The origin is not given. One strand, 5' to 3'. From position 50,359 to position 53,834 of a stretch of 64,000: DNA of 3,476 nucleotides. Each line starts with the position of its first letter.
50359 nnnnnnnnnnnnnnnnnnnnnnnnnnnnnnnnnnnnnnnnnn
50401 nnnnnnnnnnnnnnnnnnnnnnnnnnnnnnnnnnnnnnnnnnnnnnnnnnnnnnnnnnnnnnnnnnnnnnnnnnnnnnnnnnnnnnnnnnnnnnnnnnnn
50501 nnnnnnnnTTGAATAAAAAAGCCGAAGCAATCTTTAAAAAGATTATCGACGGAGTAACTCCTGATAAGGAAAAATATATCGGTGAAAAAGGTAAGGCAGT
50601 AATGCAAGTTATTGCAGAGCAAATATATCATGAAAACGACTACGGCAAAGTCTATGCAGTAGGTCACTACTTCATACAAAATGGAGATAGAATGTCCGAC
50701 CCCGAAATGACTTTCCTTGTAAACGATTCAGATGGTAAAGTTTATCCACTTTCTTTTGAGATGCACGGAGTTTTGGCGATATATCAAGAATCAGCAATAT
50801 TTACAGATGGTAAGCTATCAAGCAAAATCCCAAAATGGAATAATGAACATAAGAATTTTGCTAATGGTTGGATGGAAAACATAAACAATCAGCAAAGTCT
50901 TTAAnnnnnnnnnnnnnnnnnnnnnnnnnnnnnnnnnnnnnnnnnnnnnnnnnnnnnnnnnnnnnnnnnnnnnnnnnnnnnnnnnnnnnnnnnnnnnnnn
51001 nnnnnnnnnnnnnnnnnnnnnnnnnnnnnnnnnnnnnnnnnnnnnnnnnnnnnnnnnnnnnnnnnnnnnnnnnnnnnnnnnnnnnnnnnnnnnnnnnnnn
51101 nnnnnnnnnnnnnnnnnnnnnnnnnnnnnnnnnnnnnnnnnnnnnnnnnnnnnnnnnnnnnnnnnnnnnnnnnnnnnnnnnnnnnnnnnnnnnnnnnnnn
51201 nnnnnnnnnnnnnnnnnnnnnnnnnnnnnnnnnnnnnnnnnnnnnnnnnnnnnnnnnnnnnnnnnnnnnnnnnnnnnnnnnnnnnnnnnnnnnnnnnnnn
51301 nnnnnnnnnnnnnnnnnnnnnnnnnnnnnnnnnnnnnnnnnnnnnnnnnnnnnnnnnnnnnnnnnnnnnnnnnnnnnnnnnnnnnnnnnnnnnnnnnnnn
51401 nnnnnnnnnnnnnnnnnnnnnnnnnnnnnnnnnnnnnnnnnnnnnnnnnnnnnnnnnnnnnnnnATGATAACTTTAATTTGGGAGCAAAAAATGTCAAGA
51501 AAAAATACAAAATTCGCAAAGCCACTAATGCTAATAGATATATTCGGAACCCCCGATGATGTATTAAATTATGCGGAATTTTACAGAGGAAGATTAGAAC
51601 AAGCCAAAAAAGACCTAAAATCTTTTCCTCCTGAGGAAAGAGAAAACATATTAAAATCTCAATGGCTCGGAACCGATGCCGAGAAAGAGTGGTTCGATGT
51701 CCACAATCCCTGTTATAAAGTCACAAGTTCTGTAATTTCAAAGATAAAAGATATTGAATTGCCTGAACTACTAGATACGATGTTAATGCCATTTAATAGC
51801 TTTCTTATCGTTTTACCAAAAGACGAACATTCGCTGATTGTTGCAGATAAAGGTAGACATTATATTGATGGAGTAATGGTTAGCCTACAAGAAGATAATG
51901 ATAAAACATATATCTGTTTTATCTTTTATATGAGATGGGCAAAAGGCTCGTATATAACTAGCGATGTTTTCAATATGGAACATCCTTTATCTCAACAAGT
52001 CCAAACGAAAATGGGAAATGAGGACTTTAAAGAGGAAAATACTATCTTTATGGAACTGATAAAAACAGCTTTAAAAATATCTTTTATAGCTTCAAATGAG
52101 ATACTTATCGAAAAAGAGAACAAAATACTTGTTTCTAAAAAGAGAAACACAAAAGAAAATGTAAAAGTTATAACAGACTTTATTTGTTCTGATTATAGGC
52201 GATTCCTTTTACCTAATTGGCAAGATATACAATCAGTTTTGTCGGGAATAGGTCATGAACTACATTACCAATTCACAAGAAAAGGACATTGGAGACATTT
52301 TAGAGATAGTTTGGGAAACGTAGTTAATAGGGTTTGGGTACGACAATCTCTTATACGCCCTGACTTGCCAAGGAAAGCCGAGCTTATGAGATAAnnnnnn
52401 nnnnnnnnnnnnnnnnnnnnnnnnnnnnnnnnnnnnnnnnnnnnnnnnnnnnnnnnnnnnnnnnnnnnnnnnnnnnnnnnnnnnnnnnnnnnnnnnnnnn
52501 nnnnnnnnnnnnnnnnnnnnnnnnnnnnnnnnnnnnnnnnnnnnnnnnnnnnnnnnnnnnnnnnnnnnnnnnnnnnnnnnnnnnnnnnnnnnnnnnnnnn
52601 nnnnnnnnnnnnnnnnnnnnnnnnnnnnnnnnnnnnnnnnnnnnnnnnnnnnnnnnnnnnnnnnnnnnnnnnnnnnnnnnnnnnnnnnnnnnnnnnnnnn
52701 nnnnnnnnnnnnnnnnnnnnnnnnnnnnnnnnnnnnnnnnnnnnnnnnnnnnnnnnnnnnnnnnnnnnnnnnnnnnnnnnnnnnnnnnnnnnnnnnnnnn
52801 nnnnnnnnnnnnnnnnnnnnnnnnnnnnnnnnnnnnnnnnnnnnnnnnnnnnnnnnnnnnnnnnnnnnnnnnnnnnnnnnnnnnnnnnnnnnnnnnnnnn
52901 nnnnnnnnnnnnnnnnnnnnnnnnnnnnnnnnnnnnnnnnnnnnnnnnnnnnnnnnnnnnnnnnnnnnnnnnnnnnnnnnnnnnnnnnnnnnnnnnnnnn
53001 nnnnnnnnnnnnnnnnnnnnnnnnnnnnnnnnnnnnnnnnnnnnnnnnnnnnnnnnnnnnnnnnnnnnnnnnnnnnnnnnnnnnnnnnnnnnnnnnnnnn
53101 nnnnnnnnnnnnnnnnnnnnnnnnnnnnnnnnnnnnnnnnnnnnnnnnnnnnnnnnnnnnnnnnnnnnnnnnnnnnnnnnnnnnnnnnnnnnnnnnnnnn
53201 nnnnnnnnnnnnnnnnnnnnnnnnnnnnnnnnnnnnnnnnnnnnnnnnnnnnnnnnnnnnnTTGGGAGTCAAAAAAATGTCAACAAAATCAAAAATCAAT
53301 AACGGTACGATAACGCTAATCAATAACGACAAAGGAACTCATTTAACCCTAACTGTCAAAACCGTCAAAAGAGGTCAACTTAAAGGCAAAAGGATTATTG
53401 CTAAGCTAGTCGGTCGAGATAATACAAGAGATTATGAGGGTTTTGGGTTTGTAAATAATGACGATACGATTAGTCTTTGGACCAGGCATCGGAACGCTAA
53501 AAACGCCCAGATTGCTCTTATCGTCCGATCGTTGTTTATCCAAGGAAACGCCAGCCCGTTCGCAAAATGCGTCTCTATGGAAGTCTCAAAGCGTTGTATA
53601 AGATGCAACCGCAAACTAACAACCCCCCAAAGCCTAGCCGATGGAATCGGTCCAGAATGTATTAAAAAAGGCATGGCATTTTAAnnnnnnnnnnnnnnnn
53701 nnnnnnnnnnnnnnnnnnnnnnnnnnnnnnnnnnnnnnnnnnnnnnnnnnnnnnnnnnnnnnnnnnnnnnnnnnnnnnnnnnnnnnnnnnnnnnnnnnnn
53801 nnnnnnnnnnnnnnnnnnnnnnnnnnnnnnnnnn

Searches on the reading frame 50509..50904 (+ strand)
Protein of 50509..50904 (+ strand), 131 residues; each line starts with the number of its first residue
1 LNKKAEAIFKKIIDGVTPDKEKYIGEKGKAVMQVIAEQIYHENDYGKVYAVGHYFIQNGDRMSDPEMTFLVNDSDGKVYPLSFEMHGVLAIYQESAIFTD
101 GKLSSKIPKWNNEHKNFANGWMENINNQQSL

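Call 67: search_protein_families(library=pfam, proteins=[window:50509-50904:+], max_evalue=0.001)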
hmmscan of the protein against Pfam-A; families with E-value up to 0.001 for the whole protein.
window:50509-50904:+ (131 aa): 1 family
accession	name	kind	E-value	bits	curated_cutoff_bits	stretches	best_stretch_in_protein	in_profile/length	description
PF21849.1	DUF6908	-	3.6e-21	75.7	27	1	23-129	18-121/123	Domain of unknown function (DUF6908)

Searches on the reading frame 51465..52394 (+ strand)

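Call 10: search_protein_families(library=pfam, proteins=[window:51465-52394:+], max_evalue=0.01)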
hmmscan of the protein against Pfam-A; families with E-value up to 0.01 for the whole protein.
window:51465-52394:+ (309 aa): 1 family
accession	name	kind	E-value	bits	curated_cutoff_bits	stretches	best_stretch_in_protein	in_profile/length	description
PF05527.17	TNFAIP8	-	0.0075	16.6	22.5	0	182-262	44-127/181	Tumor necrosis factor alpha-induced protein 8-like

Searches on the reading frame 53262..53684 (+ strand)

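Call 67: search_protein_families(library=pfam, proteins=[window:53262-53684:+], max_evalue=0.001)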
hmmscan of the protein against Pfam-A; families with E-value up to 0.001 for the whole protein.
window:53262-53684:+ (140 aa): 1 family
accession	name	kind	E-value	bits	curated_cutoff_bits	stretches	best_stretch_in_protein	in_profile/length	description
PF19474.4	DUF6011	-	1.4e-10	40.9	26.6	1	109-136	8-35/37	Family of unknown function (DUF6011)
